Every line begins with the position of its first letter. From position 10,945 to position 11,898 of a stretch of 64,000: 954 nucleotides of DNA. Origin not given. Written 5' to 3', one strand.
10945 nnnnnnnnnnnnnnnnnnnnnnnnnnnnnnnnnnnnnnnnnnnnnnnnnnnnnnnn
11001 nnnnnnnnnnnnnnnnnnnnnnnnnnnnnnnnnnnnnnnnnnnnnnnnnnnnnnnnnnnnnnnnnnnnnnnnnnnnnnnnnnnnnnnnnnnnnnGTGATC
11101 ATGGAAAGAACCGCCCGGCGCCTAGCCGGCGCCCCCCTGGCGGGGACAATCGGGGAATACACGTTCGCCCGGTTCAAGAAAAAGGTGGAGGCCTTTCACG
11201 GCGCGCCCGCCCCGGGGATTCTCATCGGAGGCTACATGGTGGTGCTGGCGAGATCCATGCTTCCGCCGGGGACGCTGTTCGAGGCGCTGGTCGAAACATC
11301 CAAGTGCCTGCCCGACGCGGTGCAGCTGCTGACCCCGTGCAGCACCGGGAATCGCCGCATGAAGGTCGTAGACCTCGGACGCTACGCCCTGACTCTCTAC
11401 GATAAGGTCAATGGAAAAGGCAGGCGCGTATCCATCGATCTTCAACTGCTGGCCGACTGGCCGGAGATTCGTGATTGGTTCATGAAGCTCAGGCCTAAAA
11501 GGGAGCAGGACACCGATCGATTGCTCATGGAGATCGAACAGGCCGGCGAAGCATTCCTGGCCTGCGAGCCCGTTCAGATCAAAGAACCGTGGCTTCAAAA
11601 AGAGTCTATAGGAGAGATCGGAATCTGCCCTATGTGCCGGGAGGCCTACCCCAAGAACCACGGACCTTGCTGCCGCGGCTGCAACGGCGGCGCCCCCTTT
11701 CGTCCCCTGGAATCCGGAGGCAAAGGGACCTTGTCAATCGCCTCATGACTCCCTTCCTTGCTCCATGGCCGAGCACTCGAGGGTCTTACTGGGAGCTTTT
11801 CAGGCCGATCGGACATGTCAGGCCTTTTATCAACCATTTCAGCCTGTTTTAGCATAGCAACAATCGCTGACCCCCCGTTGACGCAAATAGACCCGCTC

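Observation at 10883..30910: Five copies of the 14-bp palindrome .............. define a putative CRP/FNR (HcpR/Dnr-like) regulon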

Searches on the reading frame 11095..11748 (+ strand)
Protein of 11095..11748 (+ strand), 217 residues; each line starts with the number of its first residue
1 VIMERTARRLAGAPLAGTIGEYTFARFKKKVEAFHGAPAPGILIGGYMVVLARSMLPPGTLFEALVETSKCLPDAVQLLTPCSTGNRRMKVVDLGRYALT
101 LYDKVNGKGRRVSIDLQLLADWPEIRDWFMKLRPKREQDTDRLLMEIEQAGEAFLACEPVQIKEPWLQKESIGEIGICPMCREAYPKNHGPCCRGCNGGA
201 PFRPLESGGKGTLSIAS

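Call 7: search_protein_families(library=pfam, proteins=[window:11095-11748:+])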
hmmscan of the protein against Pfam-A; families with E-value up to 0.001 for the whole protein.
window:11095-11748:+ (217 aa): 2 families
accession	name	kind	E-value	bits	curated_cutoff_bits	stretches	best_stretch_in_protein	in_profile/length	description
PF02663.19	FmdE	-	5.9e-34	117.4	22.9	1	34-160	1-129/133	FmdE, Molybdenum formylmethanofuran dehydrogenase operon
PF23475.1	zf-Tbcl_FmdE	-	3.9e-13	49.1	23.2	1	170-202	2-34/35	FmdE treble clef zinc finger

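Call 26: search_protein_families(library=ncbifam, proteins=[window:11095-11748:+], max_evalue=0.00001)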
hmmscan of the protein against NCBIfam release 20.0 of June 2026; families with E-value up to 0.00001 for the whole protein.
window:11095-11748:+ (217 aa): 0 families
